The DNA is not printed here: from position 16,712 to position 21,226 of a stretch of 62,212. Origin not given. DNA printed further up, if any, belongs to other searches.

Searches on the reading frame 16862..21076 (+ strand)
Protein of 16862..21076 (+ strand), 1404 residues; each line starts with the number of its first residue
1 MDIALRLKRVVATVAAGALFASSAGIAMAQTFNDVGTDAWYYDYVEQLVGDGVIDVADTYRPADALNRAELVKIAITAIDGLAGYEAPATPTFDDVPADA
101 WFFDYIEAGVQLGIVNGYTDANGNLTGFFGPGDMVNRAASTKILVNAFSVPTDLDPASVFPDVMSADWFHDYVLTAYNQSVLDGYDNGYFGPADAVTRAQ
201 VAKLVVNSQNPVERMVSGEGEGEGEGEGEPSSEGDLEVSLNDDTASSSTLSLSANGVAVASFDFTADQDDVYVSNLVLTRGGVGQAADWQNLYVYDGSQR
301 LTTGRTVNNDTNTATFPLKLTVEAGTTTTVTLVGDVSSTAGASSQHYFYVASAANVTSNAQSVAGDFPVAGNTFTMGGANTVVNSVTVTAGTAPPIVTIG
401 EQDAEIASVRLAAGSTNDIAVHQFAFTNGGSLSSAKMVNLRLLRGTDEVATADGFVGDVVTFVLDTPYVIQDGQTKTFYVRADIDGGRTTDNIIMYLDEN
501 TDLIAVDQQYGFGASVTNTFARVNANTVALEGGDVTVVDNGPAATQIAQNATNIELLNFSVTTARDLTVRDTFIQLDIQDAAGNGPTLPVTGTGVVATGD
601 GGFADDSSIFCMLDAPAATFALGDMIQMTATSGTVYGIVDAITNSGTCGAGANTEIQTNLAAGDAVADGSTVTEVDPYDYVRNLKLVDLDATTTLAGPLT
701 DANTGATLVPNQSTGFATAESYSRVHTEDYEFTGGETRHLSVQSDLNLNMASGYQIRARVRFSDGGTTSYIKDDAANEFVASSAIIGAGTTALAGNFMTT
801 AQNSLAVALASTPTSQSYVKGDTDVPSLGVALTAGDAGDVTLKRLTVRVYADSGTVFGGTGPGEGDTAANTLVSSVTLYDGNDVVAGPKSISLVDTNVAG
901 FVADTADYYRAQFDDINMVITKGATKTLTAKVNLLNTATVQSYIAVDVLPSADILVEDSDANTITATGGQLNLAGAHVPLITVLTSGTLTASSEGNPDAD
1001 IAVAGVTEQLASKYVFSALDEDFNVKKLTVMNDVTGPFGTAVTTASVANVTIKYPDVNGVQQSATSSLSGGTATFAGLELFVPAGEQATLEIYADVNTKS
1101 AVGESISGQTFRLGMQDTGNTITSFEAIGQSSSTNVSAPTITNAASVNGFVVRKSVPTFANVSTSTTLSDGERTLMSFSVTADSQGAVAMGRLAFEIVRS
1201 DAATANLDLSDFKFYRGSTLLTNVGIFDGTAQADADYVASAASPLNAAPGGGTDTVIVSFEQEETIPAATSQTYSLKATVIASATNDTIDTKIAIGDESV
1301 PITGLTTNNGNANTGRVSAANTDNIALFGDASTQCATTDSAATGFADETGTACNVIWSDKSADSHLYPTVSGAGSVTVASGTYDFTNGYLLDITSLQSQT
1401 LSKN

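Call 51: search_protein_families(library=pfam, proteins=[window:16862-21076:+], max_evalue=0.001)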
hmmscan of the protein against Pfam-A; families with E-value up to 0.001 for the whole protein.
window:16862-21076:+ (1404 aa): 1 family
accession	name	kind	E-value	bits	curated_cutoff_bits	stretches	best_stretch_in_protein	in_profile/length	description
PF00395.25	SLH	-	4e-24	84.7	20.8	3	160-202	2-44/44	S-layer homology domain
